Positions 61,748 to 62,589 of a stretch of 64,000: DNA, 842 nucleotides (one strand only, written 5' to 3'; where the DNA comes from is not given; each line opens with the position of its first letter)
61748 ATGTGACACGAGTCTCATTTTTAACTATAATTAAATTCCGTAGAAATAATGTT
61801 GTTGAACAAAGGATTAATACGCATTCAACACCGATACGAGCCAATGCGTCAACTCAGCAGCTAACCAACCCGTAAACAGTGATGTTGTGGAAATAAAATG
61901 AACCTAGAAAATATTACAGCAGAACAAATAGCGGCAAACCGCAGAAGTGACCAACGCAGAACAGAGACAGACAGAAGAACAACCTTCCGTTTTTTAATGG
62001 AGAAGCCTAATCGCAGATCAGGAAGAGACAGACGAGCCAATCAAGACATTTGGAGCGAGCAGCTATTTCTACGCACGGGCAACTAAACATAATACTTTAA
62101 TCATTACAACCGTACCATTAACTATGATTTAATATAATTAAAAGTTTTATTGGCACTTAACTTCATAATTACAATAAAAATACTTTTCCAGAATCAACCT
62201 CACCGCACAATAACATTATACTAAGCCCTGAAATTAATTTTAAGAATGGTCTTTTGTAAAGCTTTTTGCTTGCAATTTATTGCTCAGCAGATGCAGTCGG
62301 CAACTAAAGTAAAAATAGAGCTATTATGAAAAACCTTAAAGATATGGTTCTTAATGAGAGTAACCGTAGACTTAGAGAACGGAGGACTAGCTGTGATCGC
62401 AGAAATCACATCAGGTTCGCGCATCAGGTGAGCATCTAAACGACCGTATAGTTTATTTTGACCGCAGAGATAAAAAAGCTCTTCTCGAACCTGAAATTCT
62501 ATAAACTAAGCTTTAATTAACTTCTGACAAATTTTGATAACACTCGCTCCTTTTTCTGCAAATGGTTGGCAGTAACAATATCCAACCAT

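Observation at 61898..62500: Two paralogous arginine-rich micro-protein genes downstream of flgZ, one apparently frameshifted.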

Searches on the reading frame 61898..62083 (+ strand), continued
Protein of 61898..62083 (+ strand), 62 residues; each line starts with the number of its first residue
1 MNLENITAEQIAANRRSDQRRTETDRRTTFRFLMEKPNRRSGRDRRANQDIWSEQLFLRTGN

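Call 67: search_protein_families(library=pfam, alignment_id=A5, max_evalue=0.00001)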
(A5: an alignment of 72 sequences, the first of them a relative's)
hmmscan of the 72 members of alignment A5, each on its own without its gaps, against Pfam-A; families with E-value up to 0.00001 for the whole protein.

A. member 1, L020:539-1120:- (194 aa): 1 family
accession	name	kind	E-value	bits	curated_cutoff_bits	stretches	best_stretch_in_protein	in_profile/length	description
PF00881.29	Nitroreductase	-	9.4e-12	45.9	23.5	1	17-172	6-167/167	Nitroreductase family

B. families by the number of members that match (of 72 scanned): 83 families (the first 25 are shown)
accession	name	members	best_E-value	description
PF00849.27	PseudoU_synth_2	4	1.8e-32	RNA pseudouridylate synthase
PF01553.26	Acyltransferase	4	8.7e-23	Acyltransferase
PF01554.23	MatE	3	3.3e-39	MatE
PF13687.11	DUF4153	2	3.3e-81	Domain of unknown function (DUF4153)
PF07724.20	AAA_2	2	2.5e-72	AAA domain (Cdc48 subfamily)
PF02421.24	FeoB_N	2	1.4e-49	Ferrous iron transport protein B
PF07670.19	Gate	2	4.3e-36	Nucleoside recognition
PF17871.7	AAA_lid_9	2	9.9e-36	AAA lid domain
PF10431.15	ClpB_D2-small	2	1e-25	C-terminal, D2-small domain, of ClpB protein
PF00004.35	AAA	2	2.6e-24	ATPase family associated with various cellular activities (AAA)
PF01926.29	MMR_HSR1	2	2.1e-23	50S ribosome-binding GTPase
PF02861.25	Clp_N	2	1e-22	Clp amino terminal domain, pathogenicity island component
PF07728.20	AAA_5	2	3.5e-19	AAA domain (dynein-related subfamily)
PF07664.17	FeoB_C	2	6.7e-13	Ferrous iron transport protein B C terminus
PF13401.12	AAA_22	2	9.5e-12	AAA domain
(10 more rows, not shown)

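Call 75: search_protein_families(library=phrogs, proteins=[window:61898-62083:+, P0021, P0031], max_evalue=1)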
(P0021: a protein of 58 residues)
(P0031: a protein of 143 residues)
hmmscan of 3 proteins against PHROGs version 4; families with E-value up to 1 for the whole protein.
seq(62 aa): 0 families

P0021 (58 aa): 0 families

P0031 (143 aa): 1 family
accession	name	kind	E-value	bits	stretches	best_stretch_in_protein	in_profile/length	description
phrog_36135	-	unknown function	0.23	12.7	1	1-30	3-31/77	-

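Call 76: search_protein_families(library=padloc, proteins=[window:61898-62083:+, P0021, P0031], max_evalue=1)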
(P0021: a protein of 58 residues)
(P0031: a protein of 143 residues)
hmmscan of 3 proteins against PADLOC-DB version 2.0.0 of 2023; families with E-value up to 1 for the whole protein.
seq(62 aa): 0 families

P0021 (58 aa): 0 families

P0031 (143 aa): 0 families

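Call 86: predict_structure(alignment_id=A8)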
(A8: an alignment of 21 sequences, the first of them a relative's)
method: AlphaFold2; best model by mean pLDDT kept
length: 143 residues; sequences in the alignment: 21
mean_pLDDT: 79.1   pTM: 0.47
mean pLDDT of the five models: 79.1, 78.1, 77.7, 77.4, 76.6
residues with pLDDT >= 90: 66; 70-90: 28; 50-70: 40; < 50: 9
segments of 3 or more residues with pLDDT < 50: 31-34, 141-143
pLDDT, mean of each block of 10 residues (from residue 1): 97 97 66 50 72 96 96 94 91 94 68 72 67 58 46
secondary structure, 60 per line:
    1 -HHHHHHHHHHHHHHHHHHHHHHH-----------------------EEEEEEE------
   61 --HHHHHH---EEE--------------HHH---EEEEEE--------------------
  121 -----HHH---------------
elements in order: H2-24 E48-54 H63-68 E72-74 E95-100

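Call 88: fold_search(model_id=the predicted structure, library=pdb)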
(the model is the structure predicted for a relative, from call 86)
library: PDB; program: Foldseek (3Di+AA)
matches with E <= 10: 0; with E <= 0.001: 0
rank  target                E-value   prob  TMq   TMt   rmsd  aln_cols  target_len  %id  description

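Call 95: search_protein_families(library=pfam, alignment_id=A3, max_evalue=0.1)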
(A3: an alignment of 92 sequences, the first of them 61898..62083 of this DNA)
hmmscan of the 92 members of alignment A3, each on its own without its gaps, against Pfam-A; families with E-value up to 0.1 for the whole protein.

A. member 1, window:61898-62083:+ (62 aa): 0 families

B. families by the number of members that match (of 92 scanned): 2 families
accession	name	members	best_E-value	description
PF12343.13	DeaD_C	1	0.047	DeaD helicase C-terminal disordered region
PF11456.13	DUF3019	1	0.094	Protein of unknown function (DUF3019)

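Call 96: search_protein_families(library=ncbifam, alignment_id=A3, max_evalue=0.1)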
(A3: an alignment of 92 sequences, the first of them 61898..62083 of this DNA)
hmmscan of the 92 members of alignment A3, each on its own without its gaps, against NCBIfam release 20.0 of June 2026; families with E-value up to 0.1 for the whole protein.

A. member 1, window:61898-62083:+ (62 aa): 0 families

B. families by the number of members that match (of 92 scanned): 2 families
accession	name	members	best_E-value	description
NF008074.0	PRK10811.1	1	0.012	ribonuclease E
NF009649.0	PRK13182.1-5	1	0.059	chromosome-anchoring protein RacA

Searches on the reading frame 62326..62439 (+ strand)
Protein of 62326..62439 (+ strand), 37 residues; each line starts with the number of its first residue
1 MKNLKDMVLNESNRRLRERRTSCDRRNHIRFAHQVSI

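Call 6: search_protein_families(library=pfam, proteins=[window:62326-62436:+], max_evalue=1)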
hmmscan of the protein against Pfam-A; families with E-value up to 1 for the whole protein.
seq(37 aa): 0 families

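Call 7: search_protein_families(library=ncbifam, proteins=[window:62326-62436:+], max_evalue=10)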
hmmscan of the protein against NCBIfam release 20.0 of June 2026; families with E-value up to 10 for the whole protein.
seq(37 aa): 0 families

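Call 57: find_encoding_contigs(protein=window:62326-62439:+, flank=3000, max_places=10)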
Protein window:62326-62439:+ (37 aa): no gene with exactly this product is on record in the collection.
